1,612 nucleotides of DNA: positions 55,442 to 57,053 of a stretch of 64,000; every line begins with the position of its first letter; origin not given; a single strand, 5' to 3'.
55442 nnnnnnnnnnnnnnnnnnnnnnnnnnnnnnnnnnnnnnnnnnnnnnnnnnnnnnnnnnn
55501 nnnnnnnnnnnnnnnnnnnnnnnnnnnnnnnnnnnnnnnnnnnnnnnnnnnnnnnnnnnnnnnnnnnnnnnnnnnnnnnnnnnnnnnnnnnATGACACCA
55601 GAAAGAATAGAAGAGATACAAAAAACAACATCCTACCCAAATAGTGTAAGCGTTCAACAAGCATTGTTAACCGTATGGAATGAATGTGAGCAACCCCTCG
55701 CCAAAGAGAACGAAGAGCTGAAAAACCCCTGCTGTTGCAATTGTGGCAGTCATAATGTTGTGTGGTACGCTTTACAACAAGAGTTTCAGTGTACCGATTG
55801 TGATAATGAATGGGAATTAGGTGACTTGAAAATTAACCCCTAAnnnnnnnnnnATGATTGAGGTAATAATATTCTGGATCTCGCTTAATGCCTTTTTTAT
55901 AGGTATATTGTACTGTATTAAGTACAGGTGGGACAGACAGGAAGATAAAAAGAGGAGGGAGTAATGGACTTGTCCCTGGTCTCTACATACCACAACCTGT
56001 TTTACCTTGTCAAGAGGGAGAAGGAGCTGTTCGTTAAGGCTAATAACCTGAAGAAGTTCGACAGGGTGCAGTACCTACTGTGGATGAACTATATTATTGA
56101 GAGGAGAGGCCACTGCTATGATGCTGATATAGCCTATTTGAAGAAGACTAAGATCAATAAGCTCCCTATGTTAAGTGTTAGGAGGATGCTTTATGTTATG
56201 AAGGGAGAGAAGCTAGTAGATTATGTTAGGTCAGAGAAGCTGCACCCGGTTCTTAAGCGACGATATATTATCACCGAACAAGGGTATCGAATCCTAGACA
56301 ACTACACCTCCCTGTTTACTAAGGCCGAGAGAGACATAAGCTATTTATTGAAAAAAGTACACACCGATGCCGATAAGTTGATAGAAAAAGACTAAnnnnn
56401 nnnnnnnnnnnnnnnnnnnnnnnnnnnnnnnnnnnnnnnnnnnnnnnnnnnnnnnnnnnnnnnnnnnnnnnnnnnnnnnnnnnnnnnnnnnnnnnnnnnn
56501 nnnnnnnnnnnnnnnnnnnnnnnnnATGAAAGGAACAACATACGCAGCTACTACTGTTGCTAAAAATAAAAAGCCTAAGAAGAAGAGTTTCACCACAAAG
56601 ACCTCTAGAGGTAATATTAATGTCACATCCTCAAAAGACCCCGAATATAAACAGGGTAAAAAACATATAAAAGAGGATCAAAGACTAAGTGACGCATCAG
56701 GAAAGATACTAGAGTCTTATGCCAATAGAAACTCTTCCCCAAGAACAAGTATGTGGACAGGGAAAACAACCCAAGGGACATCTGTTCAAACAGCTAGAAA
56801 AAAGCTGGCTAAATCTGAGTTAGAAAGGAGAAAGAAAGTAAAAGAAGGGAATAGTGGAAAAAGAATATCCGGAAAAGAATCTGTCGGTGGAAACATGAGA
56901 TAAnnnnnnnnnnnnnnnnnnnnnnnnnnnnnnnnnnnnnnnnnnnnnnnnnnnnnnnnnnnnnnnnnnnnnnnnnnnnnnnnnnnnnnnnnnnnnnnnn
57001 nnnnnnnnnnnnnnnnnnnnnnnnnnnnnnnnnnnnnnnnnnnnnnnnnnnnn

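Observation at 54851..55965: Array of mini-genes stitched together by a conserved 22-29-nt stop-start junction motif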

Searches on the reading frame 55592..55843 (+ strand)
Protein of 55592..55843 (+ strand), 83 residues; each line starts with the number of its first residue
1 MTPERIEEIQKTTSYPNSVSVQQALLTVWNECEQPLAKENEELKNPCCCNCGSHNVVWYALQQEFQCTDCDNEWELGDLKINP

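Call 8: search_protein_families(library=pfam, proteins=[window:55592-55843:+], max_evalue=1)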
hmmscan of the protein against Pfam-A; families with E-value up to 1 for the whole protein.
window:55592-55843:+ (83 aa): 1 family
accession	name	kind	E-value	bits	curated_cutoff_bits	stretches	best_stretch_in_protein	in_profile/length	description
PF01096.23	Zn_ribbon_TFIIS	-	0.0089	16.3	21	0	48-74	3-38/39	Transcription factor S-II (TFIIS)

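Call 24: find_encoding_contigs(protein=window:55592-55843:+, flank=8000, max_places=10)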
Protein window:55592-55843:+ (83 aa): no gene with exactly this product is on record in the collection.

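Call 25: search_dna_similar(query=window:55592-55843:+, collection=phages, mode=protein, max_evalue=0.01, max_rows=40)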
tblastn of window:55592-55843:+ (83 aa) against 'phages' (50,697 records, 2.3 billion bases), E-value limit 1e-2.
Records with a match: 2; places in all: 2; records where one place covers at least 80% of the query: 0.
Best place of each record, by identity: 60-80% 2.
By first word of the organism name: Cellulophaga 2.
By host as written in the record: Cellulophaga baltica #13 2.
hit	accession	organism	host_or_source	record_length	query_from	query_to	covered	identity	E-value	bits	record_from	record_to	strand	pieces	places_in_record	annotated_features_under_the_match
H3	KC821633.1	Cellulophaga phage phi13:2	Cellulophaga baltica #13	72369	1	34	41%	73.5%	9e-9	56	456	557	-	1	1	hypothetical protein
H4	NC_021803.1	Cellulophaga phage phi13:2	Cellulophaga baltica #13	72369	1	34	41%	73.5%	9e-9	56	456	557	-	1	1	hypothetical protein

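Call 31: find_homologous_proteins(query=window:55592-55843:+, max_evalue=0.01)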
Query window:55592-55843:+ (83 aa): 9 proteins with E <= 0.01 among 9 candidates.
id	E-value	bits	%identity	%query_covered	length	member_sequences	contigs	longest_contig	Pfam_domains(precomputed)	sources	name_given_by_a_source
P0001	2.5e-51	189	100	100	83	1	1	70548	-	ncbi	-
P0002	1.2e-13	69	84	53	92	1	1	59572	-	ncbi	-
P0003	2.2e-10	58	65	61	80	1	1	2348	-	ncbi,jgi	jgi:hypothetical protein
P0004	6.0e-10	57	79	46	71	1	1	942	-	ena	-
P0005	9.9e-9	53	79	46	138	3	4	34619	-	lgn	-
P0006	1.5e-8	52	85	41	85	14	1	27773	-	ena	-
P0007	1.6e-8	52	46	95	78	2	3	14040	-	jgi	jgi:hypothetical protein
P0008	5.3e-8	51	74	51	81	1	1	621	-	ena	-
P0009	2.3e-6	45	76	41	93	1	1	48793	-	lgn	-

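Call 33: find_encoding_contigs(protein=P0002, flank=6000, max_places=4)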
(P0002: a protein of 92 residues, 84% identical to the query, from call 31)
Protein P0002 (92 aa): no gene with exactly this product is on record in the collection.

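Call 34: find_encoding_contigs(protein=P0007, flank=6000, max_places=4)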
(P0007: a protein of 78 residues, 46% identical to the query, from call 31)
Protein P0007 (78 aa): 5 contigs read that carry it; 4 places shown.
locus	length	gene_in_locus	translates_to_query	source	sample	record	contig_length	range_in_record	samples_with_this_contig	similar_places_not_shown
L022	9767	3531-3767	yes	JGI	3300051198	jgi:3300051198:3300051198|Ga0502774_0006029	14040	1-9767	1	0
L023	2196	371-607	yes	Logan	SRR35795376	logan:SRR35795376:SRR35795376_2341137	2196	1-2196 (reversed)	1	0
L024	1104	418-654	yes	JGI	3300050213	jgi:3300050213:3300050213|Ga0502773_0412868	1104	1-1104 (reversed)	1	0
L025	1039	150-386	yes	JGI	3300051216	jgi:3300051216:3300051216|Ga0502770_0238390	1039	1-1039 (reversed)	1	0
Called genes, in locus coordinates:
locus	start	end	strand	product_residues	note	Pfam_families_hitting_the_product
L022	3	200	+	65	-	?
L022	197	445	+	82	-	-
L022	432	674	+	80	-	-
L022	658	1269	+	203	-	PF02463:SMC_N, PF13175:AAA_15 (weak)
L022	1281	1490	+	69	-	-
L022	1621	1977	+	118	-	-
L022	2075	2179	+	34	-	-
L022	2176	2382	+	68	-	-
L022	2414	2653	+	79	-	-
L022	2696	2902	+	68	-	-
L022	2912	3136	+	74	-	-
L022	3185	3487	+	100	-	-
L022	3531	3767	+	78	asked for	-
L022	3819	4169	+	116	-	-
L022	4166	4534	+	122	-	-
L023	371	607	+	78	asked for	-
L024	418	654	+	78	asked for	-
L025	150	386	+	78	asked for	-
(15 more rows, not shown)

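Call 36: find_related_loci(query=A5, collection=viral_contigs, flank=4000)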
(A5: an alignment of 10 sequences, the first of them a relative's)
Query A5 (83 aa) in viral_contigs; peptide patterns used: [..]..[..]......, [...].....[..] (x = any residue, [..] = any of these).
207 stretches matched a pattern; 84 encode a relative of the query (tblastn E <= 1e-3); the best 80 are kept; 80 distinct loci.
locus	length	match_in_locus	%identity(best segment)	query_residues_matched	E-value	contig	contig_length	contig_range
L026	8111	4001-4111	76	1-37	1e-14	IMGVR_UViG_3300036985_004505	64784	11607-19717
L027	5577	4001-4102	85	1-34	2e-14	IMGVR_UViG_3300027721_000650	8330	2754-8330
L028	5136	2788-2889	82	1-34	2e-14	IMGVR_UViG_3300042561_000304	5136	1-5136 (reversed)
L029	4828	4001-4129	67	1-43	2e-14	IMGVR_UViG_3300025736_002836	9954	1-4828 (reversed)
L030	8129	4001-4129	67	1-43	3e-14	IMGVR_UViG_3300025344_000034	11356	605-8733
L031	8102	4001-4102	85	1-34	4e-14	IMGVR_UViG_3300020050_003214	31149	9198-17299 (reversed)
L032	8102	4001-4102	82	1-34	4e-14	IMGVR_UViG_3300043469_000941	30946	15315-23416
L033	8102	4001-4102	82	1-34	4e-14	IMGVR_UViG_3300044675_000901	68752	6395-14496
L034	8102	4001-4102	82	1-34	4e-14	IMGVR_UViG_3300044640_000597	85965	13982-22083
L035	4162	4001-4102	82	1-34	4e-14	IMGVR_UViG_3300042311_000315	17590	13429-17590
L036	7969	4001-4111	70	1-37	1e-13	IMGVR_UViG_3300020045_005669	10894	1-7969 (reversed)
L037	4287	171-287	67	1-45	1e-13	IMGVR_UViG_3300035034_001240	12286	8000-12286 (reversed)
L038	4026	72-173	82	1-34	2e-13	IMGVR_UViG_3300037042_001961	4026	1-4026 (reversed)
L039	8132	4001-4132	59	1-44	2e-13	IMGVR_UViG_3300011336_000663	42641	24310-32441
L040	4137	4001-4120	70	1-40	2e-13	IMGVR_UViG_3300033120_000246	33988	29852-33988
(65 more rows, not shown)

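Call 37: find_related_loci(query=A5, collection=genome_contigs, flank=4000)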
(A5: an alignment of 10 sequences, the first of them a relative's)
Query A5 (83 aa) in genome_contigs; peptide patterns used: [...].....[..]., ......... (x = any residue, [..] = any of these).
23 stretches matched a pattern; 8 encode a relative of the query (tblastn E <= 1e-3); 8 distinct loci.
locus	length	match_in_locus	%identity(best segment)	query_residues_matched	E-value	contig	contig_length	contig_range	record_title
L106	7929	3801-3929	60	1-43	9e-15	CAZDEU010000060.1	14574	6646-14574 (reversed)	MAG TPA_asm: uncultured Bacteroidales bacterium isolate SRP263991_co4_156 genome assembly, contig: NODE_6168_length_1457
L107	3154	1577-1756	52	1-56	1e-14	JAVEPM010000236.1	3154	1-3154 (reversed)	MAG: Methanolobus sp. isolate BF_dRep_2 scaffold_39057_c1_biofilm_2017, whole genome shotgun sequence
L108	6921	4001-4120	65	1-40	6e-14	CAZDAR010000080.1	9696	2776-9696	MAG TPA_asm: uncultured Flavobacteriales bacterium isolate binchicken_co154_225 genome assembly, contig: NODE_14348_leng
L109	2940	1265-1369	71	4-38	8e-13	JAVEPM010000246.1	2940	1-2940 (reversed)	MAG: Methanolobus sp. isolate BF_dRep_2 scaffold_42398_c1_biofilm_2017, whole genome shotgun sequence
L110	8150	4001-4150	54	1-45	1e-12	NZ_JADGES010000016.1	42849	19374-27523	MAG: Maribacter sp. isolate BB42 NODE_777_length_42849_cov_4.717240, whole genome shotgun sequence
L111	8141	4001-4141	55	1-47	4e-12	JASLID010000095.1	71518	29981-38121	MAG: Flavobacterium sp. isolate UTK_advanced.final.10 k67_6623564, whole genome shotgun sequence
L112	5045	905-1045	55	1-47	9e-12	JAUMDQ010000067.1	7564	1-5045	MAG: Flavobacterium sp. isolate G_FLAV NODE_13741_length_7564_cov_1.499260, whole genome shotgun sequence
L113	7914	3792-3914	50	1-44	3e-10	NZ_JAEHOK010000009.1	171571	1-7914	Salegentibacter maritimus strain F63223 scaffold_9, whole genome shotgun sequence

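Call 58: search_protein_families(library=phrogs, proteins=[window:55592-55843:+], max_evalue=0.01)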
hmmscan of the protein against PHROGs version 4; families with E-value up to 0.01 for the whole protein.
window:55592-55843:+ (83 aa): 0 families

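Call 86: search_solved_structures(query=A5, max_evalue=1)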
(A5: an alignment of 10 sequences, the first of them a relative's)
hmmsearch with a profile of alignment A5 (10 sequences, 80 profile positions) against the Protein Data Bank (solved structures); distinct sequences matched with E-value up to 1: 0.

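Call 93: predict_structure(alignment_id=A7)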
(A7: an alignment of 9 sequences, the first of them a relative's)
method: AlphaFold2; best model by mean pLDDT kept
length: 83 residues; sequences in the alignment: 9
mean_pLDDT: 54.7   pTM: 0.26
mean pLDDT of the five models: 54.7, 53.4, 51.6, 51.4, 50.6
residues with pLDDT >= 90: 0; 70-90: 16; 50-70: 29; < 50: 38
segments of 3 or more residues with pLDDT < 50: 45-73, 75-83
pLDDT, mean of each block of 10 residues (from residue 1): 73 60 71 58 48 43 45 45 38
secondary structure, 60 per line:
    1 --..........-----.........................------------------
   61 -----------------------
elements in order: H3-12 H18-42

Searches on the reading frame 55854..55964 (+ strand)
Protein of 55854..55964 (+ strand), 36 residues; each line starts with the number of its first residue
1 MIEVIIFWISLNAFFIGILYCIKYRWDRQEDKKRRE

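Call 8: search_protein_families(library=pfam, proteins=[window:55854-55964:+], max_evalue=1)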
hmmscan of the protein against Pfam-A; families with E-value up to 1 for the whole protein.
window:55854-55964:+ (36 aa): 1 family
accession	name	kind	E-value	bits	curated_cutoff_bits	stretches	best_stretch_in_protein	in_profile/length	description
PF15183.11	MRAP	-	0.05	14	27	1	4-24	39-59/89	Melanocortin-2 receptor accessory protein family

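Call 58: search_protein_families(library=phrogs, proteins=[window:55854-55964:+], max_evalue=0.01)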
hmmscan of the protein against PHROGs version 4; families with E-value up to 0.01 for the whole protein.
window:55854-55964:+ (36 aa): 0 families

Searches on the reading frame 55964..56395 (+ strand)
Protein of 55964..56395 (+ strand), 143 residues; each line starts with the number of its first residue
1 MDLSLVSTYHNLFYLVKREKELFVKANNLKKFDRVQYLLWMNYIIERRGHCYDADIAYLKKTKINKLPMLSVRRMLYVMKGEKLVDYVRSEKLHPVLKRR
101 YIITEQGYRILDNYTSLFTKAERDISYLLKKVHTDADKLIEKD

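Call 8: search_protein_families(library=pfam, proteins=[window:55964-56395:+], max_evalue=1)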
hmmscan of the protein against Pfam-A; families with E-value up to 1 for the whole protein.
window:55964-56395:+ (143 aa): 1 family
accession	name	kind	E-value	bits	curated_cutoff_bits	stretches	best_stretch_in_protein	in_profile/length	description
PF02002.24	TFIIE_alpha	-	0.06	13.7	22.9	1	47-92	24-64/105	TFIIE alpha subunit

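Call 19: find_related_loci(query=window:55964-56395:+, collection=viral_contigs, flank=6000)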
Query window:55964-56395:+ (143 aa) in viral_contigs; peptide patterns used: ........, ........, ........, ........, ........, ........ (x = any residue, [..] = any of these).
2 stretches matched a pattern, but none encodes a relative of the query by tblastn (E <= 1e-3).

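Call 22: find_encoding_contigs(protein=window:55964-56395:+, flank=8000, max_places=10)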
Protein window:55964-56395:+ (143 aa): 1 contig read that carries it; 1 place shown.
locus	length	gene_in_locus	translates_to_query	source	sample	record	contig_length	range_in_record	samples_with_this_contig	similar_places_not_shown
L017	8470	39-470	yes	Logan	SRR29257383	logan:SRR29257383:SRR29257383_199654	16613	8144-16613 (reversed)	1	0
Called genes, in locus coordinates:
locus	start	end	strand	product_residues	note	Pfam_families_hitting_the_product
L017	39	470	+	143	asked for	-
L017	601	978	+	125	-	-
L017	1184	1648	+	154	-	-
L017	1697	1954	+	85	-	-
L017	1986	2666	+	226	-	PF00166:Cpn10 (faint)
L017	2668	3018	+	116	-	-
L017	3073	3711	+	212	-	-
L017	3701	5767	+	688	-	-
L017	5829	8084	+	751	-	-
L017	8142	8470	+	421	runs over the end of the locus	-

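Call 42: list_cluster_members(proteins=[P0001, P0002, window:55964-56395:+, window:55333-55587:+, window:55113-55328:+])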
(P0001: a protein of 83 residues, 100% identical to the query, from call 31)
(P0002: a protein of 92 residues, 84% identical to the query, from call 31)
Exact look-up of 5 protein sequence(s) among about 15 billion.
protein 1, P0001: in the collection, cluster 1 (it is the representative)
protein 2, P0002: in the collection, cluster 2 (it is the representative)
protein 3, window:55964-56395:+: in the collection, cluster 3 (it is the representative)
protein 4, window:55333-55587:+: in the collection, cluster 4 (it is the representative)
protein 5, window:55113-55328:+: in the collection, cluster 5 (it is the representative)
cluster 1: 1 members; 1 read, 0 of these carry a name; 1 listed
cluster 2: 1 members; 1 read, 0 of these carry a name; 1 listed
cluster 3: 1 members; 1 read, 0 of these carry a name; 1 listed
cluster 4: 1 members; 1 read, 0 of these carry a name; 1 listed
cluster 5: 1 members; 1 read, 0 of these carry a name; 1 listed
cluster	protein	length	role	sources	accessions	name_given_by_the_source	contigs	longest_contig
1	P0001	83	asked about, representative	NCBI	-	-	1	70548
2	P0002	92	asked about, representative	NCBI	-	-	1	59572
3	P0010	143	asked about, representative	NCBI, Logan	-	-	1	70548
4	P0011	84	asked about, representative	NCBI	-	-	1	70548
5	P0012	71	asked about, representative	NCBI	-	-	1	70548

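Call 58: search_protein_families(library=phrogs, proteins=[window:55964-56395:+], max_evalue=0.01)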
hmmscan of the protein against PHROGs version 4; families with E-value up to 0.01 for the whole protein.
window:55964-56395:+ (143 aa): 0 families

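Call 67: find_homologous_proteins(query=window:55964-56395:+, max_evalue=0.01)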
Query window:55964-56395:+ (143 aa): 4 proteins with E <= 0.01 among 16 candidates.
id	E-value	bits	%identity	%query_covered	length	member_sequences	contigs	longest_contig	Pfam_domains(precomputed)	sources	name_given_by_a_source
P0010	1.0e-86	306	100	100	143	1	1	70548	-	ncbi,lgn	-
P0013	1.4e-52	195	67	92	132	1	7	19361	-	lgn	-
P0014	2.6e-45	172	55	95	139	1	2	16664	-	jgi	jgi:hypothetical protein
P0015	2.7e-43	165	57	91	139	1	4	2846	-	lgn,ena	-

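Call 69: find_encoding_contigs(protein=P0013, flank=8000, max_places=6)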
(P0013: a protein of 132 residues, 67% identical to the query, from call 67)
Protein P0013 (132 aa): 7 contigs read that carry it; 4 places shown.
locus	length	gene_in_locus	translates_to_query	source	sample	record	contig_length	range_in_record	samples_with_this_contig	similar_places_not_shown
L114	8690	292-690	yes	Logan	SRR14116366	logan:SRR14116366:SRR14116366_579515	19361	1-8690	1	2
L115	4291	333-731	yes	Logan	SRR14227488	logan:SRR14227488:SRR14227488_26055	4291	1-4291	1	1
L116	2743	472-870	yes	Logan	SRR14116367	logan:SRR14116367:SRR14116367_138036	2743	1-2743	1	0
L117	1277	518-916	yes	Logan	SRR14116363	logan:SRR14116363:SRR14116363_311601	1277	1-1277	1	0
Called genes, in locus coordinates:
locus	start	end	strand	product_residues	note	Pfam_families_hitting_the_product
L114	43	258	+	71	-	-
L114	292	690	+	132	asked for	-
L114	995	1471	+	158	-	-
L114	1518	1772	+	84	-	-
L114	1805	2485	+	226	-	PF00166:Cpn10 (faint)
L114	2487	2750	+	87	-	-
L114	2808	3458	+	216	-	-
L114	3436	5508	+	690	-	-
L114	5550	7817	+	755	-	-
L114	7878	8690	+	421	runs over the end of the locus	-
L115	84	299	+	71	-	-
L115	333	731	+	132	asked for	-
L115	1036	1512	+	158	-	-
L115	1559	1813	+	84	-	-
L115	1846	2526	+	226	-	PF00166:Cpn10 (faint)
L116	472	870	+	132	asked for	-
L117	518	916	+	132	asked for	-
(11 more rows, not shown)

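Call 70: find_encoding_contigs(protein=P0014, flank=8000, max_places=4)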
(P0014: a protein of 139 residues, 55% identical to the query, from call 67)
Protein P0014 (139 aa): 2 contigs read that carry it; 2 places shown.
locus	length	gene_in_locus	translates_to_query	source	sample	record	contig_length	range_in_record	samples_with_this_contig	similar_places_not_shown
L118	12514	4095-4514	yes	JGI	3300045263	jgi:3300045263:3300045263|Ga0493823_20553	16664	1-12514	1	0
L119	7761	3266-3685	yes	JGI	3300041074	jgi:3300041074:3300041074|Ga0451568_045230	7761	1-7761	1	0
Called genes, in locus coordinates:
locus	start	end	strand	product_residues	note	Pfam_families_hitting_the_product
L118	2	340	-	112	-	?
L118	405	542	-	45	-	-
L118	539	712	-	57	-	-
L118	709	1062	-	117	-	-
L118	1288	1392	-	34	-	-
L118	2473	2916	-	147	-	-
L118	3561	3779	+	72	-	PF13443:HTH_26 (weak), PF01381:HTH_3 (weak)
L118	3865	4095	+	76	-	-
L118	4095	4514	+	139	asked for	-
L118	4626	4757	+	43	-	-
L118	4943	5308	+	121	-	-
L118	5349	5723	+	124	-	-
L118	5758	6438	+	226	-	PF00166:Cpn10 (faint)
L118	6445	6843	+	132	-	-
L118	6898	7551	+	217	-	-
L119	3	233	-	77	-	?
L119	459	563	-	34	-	-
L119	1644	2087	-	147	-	-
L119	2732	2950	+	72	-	PF13443:HTH_26 (weak), PF01381:HTH_3 (weak)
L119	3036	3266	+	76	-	-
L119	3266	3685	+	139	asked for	-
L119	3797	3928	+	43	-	-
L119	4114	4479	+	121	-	-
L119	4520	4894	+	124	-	-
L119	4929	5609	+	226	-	PF00166:Cpn10 (faint)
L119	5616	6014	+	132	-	-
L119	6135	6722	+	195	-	-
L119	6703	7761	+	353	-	?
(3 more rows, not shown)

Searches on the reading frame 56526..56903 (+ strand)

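Call 8: search_protein_families(library=pfam, proteins=[window:56526-56903:+], max_evalue=1)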
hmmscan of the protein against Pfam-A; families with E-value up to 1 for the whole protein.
window:56526-56903:+ (125 aa): 1 family
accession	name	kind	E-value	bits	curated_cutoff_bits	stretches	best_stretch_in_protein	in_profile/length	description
PF00038.26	Filament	-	0.11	12.6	40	1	10-102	182-273/313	Intermediate filament protein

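Call 58: search_protein_families(library=phrogs, proteins=[window:56526-56903:+], max_evalue=0.01)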
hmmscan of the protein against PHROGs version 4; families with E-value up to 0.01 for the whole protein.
window:56526-56903:+ (125 aa): 0 families
